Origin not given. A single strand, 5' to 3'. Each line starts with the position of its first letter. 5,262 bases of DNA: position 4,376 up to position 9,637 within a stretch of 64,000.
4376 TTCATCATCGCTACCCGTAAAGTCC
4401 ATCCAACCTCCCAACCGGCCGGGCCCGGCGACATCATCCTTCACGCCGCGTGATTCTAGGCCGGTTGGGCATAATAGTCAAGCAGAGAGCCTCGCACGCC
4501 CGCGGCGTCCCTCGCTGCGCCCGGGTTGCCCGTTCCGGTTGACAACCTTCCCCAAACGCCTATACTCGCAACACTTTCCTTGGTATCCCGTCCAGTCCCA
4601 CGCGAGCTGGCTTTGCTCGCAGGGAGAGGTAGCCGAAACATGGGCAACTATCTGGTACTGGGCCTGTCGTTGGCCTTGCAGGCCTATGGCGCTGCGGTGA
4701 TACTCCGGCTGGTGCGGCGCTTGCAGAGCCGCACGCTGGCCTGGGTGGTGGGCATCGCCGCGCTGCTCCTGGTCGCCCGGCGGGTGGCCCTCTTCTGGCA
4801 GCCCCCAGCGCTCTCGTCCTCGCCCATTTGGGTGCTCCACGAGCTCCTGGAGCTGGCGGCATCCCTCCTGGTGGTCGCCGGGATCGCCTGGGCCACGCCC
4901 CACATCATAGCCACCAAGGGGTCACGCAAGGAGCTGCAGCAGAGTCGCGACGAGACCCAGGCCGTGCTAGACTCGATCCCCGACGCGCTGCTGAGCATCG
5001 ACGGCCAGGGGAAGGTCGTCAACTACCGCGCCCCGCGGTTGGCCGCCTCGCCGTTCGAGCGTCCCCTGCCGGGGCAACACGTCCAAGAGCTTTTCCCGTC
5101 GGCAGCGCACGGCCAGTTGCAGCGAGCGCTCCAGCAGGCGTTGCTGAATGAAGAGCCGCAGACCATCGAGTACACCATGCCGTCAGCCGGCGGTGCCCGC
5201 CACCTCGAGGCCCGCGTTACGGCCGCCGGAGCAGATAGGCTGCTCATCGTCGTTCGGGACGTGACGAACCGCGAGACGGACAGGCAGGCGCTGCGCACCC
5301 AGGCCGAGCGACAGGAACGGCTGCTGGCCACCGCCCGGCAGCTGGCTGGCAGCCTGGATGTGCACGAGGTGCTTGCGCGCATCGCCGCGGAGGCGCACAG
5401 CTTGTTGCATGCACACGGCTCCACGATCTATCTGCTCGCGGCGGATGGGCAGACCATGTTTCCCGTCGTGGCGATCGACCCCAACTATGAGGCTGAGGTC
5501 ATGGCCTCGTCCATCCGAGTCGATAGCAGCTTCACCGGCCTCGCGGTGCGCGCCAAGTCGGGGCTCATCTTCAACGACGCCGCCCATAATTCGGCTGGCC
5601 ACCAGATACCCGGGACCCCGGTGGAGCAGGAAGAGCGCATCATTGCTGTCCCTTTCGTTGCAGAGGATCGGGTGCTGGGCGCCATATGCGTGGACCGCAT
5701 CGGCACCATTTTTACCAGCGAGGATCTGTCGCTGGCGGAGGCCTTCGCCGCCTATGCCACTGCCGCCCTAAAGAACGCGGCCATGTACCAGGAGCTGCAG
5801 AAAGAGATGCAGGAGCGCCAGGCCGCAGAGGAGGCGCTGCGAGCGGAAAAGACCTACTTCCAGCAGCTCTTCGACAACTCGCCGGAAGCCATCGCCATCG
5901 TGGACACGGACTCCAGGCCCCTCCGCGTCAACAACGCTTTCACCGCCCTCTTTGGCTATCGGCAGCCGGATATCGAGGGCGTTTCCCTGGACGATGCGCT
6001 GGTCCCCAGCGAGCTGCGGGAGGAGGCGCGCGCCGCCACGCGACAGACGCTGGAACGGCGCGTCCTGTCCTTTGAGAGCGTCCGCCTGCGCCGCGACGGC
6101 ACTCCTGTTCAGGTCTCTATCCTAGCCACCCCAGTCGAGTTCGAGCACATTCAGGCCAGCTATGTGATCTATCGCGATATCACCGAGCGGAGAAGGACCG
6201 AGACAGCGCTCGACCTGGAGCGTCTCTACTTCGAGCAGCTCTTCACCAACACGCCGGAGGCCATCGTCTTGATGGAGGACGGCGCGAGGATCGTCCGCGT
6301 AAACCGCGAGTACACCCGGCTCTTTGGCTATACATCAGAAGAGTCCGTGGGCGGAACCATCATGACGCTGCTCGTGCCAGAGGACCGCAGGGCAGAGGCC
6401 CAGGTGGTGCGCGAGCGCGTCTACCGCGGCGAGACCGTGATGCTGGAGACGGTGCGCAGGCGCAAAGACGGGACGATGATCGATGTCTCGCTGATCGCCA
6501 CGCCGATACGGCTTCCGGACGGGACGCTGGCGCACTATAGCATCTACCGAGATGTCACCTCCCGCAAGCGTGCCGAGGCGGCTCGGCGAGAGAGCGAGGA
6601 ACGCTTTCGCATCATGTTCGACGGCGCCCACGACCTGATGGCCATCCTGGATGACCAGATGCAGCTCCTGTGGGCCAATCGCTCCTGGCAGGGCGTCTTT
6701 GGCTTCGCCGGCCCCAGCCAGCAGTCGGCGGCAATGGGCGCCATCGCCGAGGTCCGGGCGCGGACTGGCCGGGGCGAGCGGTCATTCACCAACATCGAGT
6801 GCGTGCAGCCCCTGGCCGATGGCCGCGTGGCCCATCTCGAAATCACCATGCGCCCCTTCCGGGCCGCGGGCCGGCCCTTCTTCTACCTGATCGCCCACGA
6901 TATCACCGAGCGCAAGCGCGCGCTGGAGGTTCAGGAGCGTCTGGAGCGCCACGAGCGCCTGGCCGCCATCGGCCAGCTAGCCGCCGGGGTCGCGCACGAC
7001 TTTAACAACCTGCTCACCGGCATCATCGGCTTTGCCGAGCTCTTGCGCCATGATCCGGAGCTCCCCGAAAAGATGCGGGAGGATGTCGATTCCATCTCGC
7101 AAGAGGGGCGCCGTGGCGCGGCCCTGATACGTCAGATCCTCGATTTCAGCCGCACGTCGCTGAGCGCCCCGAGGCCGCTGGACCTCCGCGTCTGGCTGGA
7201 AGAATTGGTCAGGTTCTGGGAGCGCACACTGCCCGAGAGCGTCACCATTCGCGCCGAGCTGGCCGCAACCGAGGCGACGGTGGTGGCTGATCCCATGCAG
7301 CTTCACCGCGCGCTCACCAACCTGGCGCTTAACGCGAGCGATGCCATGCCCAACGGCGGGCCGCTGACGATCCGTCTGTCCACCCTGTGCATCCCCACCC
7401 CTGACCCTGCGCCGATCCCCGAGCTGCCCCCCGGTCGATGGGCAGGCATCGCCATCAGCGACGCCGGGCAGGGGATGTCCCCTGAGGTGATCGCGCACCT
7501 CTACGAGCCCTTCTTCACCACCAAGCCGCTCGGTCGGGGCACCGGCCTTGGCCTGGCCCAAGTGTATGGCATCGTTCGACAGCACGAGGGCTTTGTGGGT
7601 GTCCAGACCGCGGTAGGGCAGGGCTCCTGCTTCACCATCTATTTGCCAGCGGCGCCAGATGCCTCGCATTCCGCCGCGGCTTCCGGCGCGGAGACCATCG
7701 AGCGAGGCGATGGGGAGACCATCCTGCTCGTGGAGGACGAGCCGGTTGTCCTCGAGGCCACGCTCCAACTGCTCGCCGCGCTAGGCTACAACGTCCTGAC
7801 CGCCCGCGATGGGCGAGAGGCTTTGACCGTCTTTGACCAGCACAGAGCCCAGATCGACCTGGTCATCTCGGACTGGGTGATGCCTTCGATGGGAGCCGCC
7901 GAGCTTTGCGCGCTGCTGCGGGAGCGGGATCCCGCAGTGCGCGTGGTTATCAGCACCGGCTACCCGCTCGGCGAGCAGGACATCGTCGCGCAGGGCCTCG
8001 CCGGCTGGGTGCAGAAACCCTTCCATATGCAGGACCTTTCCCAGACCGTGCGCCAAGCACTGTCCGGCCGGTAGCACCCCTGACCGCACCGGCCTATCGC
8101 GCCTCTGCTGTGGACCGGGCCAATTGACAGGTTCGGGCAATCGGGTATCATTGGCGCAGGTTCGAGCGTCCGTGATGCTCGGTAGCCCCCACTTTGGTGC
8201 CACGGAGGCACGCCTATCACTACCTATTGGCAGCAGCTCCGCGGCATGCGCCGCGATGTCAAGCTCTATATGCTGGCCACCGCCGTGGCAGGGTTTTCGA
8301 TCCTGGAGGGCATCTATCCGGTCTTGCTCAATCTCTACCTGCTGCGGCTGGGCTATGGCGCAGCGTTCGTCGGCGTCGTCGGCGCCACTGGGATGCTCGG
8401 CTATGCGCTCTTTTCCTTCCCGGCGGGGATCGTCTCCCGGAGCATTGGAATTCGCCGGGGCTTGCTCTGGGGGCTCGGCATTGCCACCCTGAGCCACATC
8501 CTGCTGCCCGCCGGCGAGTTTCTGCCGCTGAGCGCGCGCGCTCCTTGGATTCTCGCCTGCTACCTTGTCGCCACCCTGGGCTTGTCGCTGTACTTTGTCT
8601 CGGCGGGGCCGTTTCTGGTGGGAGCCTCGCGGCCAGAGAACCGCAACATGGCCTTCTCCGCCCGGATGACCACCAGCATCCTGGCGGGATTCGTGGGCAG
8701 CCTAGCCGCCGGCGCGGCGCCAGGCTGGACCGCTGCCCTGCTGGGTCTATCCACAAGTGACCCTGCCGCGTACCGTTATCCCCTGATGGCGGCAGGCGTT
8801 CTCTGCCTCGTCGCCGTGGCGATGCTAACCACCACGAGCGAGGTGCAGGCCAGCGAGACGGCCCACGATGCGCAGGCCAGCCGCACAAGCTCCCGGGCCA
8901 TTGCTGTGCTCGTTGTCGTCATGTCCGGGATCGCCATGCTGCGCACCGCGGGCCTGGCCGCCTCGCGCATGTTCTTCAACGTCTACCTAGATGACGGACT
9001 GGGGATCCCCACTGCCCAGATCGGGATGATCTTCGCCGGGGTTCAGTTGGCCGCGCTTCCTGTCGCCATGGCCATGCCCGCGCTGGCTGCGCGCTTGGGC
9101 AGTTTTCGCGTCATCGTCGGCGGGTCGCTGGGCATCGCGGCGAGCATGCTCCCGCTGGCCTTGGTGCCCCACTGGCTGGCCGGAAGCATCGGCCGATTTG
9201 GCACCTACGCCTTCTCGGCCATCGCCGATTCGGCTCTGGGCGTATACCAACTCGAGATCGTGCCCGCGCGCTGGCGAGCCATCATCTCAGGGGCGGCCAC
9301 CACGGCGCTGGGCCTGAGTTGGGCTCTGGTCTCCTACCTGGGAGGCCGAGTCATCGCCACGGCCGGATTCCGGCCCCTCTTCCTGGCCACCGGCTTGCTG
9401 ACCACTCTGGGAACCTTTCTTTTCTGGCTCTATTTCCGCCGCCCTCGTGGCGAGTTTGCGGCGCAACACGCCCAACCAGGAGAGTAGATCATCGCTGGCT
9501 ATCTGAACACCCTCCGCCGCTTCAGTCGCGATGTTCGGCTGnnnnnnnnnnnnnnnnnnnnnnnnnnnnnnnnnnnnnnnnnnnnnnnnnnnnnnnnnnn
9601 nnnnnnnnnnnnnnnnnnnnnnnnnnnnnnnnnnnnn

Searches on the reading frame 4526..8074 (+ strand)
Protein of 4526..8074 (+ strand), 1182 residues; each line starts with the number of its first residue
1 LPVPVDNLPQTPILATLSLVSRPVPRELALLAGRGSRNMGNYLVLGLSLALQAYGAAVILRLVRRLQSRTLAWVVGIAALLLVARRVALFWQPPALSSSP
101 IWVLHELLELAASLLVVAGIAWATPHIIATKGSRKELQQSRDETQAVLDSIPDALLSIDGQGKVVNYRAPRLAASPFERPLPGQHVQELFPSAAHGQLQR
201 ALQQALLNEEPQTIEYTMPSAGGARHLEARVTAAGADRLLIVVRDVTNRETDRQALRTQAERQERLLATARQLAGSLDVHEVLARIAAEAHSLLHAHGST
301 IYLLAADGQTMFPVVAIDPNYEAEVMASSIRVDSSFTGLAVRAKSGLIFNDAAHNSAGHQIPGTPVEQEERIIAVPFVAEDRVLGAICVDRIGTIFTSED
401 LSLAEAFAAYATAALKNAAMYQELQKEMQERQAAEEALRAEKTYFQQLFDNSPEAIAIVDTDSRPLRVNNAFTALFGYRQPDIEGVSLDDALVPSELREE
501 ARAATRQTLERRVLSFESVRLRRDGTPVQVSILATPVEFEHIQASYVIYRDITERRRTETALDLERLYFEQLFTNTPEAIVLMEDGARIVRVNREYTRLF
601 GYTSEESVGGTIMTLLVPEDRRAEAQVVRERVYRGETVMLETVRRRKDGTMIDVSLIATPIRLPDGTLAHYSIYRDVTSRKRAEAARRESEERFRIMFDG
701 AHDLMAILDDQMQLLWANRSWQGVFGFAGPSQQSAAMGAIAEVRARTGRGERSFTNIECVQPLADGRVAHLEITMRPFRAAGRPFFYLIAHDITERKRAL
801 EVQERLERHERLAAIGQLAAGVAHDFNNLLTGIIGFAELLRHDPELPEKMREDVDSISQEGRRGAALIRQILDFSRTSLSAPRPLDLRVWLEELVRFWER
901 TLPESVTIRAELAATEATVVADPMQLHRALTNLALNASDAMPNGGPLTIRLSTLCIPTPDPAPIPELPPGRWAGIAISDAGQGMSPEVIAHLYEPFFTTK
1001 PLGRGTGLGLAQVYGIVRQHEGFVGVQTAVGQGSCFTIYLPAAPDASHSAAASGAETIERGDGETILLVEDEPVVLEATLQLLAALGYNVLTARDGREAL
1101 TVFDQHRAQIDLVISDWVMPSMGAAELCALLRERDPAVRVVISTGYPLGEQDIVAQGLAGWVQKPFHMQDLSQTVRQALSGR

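Call 82: search_protein_families(library=pfam, proteins=[window:4526-8074:+], max_evalue=0.00001)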
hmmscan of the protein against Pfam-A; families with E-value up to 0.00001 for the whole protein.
window:4526-8074:+ (1182 aa): 12 families
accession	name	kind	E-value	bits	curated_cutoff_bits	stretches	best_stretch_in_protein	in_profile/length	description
PF08448.16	PAS_4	-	1.9e-46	157.3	23.1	4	449-557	1-110/110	PAS fold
PF00989.32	PAS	-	2.5e-32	111.7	22.6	2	569-668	3-103/113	PAS fold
PF13426.13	PAS_9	-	3.4e-31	108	27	2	453-554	1-103/103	PAS domain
PF13188.13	PAS_8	-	2.1e-27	94.5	21.8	2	444-490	2-48/65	PAS domain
PF02518.31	HATPase_c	-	1.3e-19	71.1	26.4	1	922-1043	2-110/111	Histidine kinase-, DNA gyrase B-, and HSP90-like ATPase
PF00072.30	Response_reg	-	1.5e-17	64.2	30.2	1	1066-1175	1-110/111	Response regulator receiver domain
PF08447.18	PAS_3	-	2.7e-16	60.1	25.6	1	590-669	2-83/89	PAS fold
PF00512.31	HisKA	-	6.5e-15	55.4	26.9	1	816-876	3-62/66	His Kinase A (phospho-acceptor) domain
PF13185.12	GAF_2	-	9.2e-14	52.2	28.6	1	277-415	2-135/136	GAF domain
PF01590.32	GAF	-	8.3e-11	43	22.4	1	278-415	1-133/133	GAF domain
PF12860.13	PAS_7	-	3.9e-08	33.9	27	0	575-684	3-114/115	PAS fold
PF13492.12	GAF_3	-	4e-08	34.2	27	1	280-417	3-129/129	GAF domain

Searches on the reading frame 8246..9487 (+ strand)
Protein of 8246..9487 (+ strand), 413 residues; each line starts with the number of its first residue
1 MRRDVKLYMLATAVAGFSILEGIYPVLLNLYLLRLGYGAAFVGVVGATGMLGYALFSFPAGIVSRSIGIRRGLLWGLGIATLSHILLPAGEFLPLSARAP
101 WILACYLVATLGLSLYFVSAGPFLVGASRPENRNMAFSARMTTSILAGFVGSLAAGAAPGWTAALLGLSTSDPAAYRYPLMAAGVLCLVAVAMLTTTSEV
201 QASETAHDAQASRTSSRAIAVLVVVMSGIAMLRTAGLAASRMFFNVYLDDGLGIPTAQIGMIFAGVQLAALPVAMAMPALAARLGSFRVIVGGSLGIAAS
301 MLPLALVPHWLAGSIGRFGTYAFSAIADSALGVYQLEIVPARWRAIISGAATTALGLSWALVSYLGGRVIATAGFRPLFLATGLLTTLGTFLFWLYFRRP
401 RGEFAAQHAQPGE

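Call 82: search_protein_families(library=pfam, proteins=[window:8246-9487:+], max_evalue=0.00001)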
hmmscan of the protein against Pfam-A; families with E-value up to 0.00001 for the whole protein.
window:8246-9487:+ (413 aa): 1 family
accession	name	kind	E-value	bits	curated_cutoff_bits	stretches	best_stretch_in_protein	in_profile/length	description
PF07690.21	MFS_1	-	1.2e-20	74.2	33.4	2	14-215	5-194/347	Major Facilitator Superfamily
